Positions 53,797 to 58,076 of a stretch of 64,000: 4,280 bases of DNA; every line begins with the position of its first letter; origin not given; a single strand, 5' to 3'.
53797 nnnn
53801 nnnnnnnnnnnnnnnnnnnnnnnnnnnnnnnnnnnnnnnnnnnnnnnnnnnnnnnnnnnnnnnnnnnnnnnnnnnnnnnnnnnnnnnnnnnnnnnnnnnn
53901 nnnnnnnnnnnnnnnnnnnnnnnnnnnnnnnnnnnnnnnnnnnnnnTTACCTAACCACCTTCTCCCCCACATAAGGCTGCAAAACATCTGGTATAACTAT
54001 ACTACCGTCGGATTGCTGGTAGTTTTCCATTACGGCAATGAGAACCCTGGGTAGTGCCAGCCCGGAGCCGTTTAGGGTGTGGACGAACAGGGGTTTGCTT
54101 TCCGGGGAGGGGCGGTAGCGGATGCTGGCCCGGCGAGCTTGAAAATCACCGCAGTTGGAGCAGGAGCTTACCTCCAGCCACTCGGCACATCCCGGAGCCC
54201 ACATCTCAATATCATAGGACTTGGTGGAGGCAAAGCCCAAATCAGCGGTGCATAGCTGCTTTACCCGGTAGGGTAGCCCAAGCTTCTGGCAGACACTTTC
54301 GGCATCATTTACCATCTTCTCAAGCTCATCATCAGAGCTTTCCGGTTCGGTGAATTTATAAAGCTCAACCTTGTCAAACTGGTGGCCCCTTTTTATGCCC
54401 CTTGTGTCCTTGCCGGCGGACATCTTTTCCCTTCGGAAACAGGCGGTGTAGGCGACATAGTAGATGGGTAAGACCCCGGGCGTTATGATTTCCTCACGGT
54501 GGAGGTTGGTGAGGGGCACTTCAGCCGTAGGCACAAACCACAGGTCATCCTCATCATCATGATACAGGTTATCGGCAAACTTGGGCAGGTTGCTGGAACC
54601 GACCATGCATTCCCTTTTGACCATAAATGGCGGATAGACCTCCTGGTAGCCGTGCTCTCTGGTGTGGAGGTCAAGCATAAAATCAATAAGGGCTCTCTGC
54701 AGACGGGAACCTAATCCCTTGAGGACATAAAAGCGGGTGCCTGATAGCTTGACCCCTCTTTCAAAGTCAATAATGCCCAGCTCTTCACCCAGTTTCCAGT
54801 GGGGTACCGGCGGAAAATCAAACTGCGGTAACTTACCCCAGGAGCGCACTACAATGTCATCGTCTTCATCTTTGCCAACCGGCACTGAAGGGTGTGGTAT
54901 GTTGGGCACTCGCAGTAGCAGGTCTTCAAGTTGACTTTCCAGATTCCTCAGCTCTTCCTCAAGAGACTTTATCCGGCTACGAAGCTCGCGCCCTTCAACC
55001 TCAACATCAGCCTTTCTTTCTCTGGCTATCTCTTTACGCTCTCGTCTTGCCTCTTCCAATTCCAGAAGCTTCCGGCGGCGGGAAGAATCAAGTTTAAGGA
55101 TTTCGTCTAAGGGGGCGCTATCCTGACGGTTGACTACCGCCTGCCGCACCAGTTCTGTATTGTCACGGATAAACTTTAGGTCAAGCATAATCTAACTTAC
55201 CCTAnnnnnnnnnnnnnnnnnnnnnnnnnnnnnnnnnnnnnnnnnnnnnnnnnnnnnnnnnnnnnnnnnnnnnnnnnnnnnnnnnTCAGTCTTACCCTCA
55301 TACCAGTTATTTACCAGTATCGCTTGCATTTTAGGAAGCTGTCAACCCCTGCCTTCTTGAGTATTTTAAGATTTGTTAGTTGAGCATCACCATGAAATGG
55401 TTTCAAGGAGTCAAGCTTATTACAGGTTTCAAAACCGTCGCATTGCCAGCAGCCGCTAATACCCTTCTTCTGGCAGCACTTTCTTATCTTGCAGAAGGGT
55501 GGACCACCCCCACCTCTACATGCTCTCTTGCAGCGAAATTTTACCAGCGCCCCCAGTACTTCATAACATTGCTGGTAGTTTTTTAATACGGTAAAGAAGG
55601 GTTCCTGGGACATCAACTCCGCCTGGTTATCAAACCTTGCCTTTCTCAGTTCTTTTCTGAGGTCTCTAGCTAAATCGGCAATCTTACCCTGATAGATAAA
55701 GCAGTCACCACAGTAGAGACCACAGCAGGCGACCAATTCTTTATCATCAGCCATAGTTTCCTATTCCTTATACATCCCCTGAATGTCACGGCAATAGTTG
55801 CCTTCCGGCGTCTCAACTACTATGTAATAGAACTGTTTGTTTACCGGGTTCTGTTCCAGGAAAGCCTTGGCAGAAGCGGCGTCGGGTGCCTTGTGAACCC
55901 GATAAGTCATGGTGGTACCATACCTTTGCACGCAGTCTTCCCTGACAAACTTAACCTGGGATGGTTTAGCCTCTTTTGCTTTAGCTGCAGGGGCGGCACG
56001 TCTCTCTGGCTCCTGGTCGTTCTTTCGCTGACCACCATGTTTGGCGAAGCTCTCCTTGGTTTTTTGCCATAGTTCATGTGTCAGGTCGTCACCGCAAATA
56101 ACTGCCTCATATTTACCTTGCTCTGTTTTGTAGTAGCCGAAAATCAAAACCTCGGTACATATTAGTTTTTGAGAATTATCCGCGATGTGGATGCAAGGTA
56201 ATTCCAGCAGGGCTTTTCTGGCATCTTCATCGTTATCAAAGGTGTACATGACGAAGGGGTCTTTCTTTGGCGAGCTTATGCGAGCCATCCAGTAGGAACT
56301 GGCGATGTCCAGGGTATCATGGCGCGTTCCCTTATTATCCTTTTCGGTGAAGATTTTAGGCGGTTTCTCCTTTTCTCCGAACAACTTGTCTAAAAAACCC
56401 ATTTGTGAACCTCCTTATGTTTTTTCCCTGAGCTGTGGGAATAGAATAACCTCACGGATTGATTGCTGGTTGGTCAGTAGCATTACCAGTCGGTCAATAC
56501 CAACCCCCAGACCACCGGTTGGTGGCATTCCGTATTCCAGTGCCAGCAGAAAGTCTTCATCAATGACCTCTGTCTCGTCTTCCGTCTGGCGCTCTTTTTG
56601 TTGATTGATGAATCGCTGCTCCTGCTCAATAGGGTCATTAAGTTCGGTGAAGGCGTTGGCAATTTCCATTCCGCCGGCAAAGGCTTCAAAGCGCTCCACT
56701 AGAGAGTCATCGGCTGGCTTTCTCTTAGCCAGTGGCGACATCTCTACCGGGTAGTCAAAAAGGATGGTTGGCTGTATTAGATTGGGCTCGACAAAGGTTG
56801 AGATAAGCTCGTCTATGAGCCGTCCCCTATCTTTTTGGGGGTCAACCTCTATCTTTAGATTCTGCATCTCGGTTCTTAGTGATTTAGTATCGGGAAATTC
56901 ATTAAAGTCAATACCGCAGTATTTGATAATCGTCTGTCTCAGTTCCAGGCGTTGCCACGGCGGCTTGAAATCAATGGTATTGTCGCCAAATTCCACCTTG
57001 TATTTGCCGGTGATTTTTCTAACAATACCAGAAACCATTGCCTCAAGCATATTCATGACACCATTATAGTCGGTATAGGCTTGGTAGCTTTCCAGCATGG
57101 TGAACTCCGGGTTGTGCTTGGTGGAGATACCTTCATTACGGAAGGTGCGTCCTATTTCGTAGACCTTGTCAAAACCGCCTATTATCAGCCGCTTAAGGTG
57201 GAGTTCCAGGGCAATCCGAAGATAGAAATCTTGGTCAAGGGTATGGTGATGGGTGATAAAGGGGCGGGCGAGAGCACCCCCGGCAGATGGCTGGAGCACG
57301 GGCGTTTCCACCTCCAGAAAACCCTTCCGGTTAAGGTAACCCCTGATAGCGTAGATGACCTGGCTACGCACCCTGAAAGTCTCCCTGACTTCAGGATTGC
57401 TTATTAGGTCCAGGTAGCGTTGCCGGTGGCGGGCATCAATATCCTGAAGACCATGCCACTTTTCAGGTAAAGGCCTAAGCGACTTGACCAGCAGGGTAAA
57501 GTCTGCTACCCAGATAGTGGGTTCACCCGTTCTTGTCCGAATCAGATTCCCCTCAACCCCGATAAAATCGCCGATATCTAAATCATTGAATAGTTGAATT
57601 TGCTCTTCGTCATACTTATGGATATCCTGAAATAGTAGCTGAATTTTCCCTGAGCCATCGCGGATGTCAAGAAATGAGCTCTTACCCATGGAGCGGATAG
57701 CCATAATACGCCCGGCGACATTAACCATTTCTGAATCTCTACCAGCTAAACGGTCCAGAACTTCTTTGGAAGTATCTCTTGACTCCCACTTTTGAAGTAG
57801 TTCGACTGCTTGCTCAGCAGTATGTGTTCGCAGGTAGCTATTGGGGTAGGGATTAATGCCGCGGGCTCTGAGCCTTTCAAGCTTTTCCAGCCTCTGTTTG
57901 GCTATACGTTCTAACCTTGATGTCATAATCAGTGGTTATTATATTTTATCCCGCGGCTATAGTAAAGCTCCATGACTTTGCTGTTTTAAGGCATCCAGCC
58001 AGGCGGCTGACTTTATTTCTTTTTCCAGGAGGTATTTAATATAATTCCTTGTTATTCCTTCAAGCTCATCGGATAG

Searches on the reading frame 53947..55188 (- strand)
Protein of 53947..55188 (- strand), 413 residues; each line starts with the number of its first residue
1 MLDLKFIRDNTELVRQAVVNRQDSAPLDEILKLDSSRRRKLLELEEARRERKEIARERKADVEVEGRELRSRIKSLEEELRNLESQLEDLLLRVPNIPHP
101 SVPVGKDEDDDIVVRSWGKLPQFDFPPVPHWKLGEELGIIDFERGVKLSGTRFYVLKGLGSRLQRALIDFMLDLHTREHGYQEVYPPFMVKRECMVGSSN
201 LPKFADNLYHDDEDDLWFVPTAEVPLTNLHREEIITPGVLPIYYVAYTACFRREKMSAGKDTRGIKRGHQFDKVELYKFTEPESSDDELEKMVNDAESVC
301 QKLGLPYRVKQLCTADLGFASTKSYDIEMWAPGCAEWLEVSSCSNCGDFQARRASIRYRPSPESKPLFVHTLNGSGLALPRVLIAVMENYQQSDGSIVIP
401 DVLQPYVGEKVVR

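Call 57: search_protein_families(library=pfam, proteins=[window:53947-55188:-], max_evalue=0.00001)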
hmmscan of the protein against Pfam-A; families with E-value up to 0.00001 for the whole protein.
window:53947-55188:- (413 aa): 2 families
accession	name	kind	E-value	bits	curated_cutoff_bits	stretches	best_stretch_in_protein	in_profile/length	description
PF00587.30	tRNA-synt_2b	-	3.4e-38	131.9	29.3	1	211-390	6-179/179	tRNA synthetase class II core domain (G, H, P, S and T)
PF02403.27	Seryl_tRNA_N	-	1.5e-17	64.2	28.2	1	1-98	1-108/108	Seryl-tRNA synthetase N-terminal domain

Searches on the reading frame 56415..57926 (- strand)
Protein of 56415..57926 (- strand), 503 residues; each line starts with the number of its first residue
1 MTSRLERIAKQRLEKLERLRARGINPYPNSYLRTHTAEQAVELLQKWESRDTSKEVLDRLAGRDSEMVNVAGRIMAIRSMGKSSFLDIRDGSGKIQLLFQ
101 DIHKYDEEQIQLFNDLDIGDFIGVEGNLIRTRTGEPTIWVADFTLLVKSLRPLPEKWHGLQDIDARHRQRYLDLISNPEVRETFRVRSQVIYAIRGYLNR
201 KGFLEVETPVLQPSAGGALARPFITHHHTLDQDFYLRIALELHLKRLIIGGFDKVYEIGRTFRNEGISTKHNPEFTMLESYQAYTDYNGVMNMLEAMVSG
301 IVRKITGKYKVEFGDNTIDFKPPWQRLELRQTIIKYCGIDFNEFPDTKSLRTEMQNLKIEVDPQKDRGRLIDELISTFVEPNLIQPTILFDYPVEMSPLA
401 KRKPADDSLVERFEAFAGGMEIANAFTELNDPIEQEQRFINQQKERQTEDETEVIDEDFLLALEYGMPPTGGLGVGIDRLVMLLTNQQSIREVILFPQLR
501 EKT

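Call 57: search_protein_families(library=pfam, proteins=[window:56415-57926:-], max_evalue=0.00001)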
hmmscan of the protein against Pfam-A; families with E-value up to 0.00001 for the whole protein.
window:56415-57926:- (503 aa): 3 families
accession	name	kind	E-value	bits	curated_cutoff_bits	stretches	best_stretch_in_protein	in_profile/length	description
PF00152.25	tRNA-synt_2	-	7.8e-94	314.6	25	1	164-499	3-307/308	tRNA synthetases class II (D, K and N)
PF01336.31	tRNA_anti-codon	-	7.3e-17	61.5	27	1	68-146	1-75/75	OB-fold nucleic acid binding domain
PF01409.25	tRNA-synt_2d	-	1.5e-06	28.3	19.8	0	254-323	104-172/246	tRNA synthetases class II core domain (F)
